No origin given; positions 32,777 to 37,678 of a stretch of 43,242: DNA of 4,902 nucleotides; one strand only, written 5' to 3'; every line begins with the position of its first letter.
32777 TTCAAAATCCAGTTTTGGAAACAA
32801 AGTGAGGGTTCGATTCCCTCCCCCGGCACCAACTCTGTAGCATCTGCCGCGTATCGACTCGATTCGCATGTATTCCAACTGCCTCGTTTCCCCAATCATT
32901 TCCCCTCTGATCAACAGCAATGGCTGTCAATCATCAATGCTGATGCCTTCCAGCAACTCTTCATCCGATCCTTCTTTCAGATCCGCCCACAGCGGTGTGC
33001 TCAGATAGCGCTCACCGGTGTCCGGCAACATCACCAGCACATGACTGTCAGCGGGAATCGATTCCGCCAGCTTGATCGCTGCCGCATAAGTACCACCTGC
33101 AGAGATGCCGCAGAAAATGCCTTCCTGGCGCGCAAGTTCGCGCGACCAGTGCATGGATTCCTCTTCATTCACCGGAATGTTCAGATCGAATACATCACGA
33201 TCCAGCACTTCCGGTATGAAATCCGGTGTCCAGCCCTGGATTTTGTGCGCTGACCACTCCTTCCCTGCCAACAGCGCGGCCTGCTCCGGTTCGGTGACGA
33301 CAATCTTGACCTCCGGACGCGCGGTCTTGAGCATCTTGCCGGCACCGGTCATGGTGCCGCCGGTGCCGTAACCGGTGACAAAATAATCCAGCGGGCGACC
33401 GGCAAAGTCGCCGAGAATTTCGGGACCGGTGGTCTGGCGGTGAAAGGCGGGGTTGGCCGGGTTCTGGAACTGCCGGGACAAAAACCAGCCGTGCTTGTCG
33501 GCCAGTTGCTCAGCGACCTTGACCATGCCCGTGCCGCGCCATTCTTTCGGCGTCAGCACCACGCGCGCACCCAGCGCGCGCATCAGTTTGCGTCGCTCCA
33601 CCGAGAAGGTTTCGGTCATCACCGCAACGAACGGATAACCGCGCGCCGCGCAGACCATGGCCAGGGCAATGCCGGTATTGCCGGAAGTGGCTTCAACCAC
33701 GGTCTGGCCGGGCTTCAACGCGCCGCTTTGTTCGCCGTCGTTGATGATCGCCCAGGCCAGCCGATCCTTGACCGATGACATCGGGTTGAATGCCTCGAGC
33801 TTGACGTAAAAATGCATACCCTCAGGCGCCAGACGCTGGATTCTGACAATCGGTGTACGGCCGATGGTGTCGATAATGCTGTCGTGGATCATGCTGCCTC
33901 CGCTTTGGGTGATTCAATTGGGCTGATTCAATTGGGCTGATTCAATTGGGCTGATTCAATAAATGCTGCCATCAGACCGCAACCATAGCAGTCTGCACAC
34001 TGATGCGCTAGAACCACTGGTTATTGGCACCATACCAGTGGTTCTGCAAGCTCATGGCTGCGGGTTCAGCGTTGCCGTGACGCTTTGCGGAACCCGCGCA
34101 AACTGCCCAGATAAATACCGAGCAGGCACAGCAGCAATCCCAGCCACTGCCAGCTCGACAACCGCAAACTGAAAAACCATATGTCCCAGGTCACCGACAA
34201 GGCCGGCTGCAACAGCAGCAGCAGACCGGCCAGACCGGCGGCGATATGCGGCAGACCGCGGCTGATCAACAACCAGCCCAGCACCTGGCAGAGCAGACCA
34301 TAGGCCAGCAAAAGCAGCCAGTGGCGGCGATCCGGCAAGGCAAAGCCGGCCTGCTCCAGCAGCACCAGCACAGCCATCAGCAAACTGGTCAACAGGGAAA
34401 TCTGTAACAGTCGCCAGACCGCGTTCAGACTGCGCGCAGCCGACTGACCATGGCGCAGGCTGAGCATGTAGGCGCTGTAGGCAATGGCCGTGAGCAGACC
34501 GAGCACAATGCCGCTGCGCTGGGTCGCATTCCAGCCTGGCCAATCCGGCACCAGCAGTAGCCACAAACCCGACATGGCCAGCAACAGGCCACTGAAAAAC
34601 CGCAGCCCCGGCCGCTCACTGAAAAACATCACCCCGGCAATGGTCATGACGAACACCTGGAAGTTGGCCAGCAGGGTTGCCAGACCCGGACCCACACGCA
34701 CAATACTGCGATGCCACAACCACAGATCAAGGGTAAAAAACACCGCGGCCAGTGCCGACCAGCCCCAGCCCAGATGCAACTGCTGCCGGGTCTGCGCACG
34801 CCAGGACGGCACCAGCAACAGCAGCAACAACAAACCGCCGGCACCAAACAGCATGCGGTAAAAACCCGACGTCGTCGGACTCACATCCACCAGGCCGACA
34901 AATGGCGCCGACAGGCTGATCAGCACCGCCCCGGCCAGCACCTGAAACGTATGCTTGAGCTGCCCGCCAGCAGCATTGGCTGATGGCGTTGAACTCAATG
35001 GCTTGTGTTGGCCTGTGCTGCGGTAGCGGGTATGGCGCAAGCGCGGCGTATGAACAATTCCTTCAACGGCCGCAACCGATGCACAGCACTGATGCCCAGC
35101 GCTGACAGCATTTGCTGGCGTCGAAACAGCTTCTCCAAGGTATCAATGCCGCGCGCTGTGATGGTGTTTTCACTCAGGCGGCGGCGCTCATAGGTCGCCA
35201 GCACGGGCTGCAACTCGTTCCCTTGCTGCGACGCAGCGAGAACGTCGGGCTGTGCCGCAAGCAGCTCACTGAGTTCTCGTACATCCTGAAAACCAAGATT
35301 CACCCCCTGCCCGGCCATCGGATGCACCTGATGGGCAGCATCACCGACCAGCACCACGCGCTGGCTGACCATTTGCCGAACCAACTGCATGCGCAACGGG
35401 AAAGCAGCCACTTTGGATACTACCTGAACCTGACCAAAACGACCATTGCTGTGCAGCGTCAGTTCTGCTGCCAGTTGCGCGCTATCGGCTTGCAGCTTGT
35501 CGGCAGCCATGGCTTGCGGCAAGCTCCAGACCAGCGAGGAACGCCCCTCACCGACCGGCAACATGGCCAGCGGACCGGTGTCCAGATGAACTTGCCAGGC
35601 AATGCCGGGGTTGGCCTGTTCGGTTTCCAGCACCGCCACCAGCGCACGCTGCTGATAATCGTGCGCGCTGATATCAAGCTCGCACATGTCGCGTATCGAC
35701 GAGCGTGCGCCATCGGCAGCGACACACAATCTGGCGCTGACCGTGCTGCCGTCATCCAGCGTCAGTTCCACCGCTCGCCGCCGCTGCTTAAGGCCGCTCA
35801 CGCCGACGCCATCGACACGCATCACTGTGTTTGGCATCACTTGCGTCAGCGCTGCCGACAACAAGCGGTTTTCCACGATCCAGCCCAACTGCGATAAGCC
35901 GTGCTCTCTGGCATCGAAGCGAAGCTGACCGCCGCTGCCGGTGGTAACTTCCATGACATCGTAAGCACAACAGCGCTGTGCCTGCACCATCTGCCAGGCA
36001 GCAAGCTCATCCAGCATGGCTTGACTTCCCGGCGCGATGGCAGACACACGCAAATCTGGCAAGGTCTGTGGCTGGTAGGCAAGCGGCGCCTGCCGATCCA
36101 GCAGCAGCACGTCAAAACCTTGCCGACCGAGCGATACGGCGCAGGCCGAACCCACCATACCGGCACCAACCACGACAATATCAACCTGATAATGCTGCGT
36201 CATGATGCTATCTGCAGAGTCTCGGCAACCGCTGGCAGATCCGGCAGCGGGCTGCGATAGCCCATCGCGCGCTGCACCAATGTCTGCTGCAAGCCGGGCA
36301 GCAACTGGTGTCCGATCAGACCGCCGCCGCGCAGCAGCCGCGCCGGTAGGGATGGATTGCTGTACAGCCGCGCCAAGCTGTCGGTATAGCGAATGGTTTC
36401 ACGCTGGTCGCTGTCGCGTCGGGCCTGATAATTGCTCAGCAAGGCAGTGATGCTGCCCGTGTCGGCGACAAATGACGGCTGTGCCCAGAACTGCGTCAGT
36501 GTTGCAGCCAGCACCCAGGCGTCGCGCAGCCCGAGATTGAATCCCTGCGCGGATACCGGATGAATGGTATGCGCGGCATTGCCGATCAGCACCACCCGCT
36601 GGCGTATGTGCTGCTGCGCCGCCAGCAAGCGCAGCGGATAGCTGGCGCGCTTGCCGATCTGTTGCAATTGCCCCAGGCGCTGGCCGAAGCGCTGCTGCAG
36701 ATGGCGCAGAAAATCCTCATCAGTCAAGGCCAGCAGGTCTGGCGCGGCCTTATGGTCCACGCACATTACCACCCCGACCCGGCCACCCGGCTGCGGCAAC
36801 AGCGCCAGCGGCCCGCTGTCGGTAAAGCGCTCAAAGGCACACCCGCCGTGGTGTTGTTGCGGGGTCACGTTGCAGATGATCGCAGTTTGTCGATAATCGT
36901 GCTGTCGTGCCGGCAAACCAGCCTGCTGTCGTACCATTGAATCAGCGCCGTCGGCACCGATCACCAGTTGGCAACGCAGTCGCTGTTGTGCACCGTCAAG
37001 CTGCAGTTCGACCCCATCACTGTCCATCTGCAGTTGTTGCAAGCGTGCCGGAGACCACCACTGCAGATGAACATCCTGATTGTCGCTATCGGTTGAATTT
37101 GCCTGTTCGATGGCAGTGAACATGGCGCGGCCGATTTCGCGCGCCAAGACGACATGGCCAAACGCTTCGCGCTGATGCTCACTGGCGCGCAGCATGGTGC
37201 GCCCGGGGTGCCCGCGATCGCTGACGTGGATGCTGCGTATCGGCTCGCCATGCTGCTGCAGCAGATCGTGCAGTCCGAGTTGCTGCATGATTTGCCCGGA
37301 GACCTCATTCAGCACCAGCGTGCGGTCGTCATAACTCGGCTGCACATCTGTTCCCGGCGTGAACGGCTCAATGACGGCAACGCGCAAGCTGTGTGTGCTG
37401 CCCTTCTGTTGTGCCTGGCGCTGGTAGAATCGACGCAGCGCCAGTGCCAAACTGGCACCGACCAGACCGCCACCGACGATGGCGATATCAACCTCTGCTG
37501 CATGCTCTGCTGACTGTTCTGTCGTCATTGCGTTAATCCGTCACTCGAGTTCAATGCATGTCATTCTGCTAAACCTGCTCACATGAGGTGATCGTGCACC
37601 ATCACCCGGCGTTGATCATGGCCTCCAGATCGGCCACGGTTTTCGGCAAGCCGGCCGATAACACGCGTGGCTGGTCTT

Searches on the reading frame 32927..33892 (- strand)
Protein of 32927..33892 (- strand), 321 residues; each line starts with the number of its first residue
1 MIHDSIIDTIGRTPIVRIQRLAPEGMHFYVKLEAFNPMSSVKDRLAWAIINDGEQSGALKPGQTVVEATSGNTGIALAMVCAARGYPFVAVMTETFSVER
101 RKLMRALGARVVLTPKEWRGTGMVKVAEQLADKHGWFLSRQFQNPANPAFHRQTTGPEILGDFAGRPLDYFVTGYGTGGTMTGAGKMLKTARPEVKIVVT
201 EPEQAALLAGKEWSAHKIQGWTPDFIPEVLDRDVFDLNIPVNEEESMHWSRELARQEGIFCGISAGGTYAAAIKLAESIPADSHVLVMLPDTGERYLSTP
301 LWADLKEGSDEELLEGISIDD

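Call 5: search_protein_families(library=pfam, proteins=[window:32927-33892:-], max_evalue=0.01)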
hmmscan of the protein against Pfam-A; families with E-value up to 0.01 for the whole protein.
window:32927-33892:- (321 aa): 1 family
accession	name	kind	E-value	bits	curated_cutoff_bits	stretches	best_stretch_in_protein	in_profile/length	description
PF00291.31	PALP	-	1.9e-69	234.7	35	1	8-291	3-295/295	Pyridoxal-phosphate dependent enzyme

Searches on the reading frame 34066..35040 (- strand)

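Call 5: search_protein_families(library=pfam, proteins=[window:34066-35040:-], max_evalue=0.01)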
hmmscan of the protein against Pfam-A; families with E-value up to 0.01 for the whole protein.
window:34066-35040:- (324 aa): 1 family
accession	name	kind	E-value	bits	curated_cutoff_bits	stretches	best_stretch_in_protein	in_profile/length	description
PF00892.27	EamA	-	4.6e-24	85.7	28.2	2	176-311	2-132/135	EamA-like transporter family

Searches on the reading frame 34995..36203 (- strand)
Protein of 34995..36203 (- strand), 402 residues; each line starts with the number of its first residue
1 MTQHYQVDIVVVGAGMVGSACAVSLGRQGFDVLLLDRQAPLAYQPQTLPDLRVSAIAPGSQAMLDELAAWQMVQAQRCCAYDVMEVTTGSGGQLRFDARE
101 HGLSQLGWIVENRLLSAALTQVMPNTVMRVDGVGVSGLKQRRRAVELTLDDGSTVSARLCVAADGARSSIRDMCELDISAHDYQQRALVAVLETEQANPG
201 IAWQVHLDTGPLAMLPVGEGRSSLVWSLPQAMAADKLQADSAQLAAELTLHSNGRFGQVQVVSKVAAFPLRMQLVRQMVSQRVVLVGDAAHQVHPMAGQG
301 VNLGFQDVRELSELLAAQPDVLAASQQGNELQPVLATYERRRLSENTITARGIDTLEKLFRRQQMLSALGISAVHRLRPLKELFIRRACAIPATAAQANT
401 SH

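Call 5: search_protein_families(library=pfam, proteins=[window:34995-36203:-], max_evalue=0.01)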
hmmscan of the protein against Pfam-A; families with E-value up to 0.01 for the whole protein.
window:34995-36203:- (402 aa): 14 families
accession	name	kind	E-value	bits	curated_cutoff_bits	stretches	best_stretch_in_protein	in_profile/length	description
PF01494.25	FAD_binding_3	-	8.4e-29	101.3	22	1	7-342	2-338/349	FAD binding domain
PF01266.30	DAO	-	5.7e-09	36.4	27.9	1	8-41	1-34/353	FAD dependent oxidoreductase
PF13450.12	NAD_binding_8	-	1.7e-06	28.6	21.9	1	11-39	1-29/68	NAD(P)-binding Rossmann-like domain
PF07992.20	Pyr_redox_2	-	8.6e-06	25.8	26.1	1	8-168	2-111/291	Pyridine nucleotide-disulphide oxidoreductase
PF04820.20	Trp_halogenase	-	2e-05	24.1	21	1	126-324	172-363/458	Tryptophan halogenase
PF02558.23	ApbA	-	0.0002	21.4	22.2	1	9-41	1-33/150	Ketopantoate reductase PanE/ApbA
PF08491.16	SE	-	0.00021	20.9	20.1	1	277-333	126-182/276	Squalene epoxidase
PF12831.13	FAD_oxidored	-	0.0005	19.9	27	1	8-38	1-31/416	FAD dependent oxidoreductase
PF01946.23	Thi4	-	0.00061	19.5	26.2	1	3-38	14-50/235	Thi4 family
PF01134.28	GIDA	-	0.00078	19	22.1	1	8-166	1-150/391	Glucose inhibited division protein A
PF05834.18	Lycopene_cycl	-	0.0022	17.6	23.4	0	8-169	1-144/380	Lycopene cyclase protein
PF00890.30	FAD_binding_2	-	0.0037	17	20.4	1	8-40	1-33/414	FAD binding domain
PF02737.24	3HCDH_N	-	0.0061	16.9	22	0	9-39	2-32/180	3-hydroxyacyl-CoA dehydrogenase, NAD binding domain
PF03486.20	HI0933_like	-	0.0099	15.8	50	0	8-39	2-33/244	HI0933-like protein Rossmann domain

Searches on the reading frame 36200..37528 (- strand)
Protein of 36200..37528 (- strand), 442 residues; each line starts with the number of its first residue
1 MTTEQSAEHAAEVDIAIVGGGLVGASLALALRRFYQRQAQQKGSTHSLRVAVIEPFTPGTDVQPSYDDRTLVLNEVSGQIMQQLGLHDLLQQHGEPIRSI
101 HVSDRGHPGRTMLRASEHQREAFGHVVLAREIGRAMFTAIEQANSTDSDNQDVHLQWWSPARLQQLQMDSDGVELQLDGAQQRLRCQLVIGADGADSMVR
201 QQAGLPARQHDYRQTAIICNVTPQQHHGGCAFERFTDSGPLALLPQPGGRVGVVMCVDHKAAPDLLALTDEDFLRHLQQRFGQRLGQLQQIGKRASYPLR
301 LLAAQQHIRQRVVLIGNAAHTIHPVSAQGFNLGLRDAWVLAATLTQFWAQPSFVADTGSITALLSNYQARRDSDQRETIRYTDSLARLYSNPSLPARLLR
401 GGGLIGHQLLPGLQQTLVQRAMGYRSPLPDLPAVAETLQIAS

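Call 5: search_protein_families(library=pfam, proteins=[window:36200-37528:-], max_evalue=0.01)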
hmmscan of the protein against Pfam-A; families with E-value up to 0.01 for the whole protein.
window:36200-37528:- (442 aa): 4 families
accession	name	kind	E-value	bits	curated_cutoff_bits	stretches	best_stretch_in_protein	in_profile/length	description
PF01494.25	FAD_binding_3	-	1.2e-27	97.5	22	1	12-346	1-320/349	FAD binding domain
PF08491.16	SE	-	4.5e-05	23.1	20.1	1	296-399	116-215/276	Squalene epoxidase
PF01266.30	DAO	-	0.00019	21.5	27.9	1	14-59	1-35/353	FAD dependent oxidoreductase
PF13454.12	NAD_binding_9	-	0.00025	21.5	21.8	1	16-110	1-78/155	FAD-NAD(P)-binding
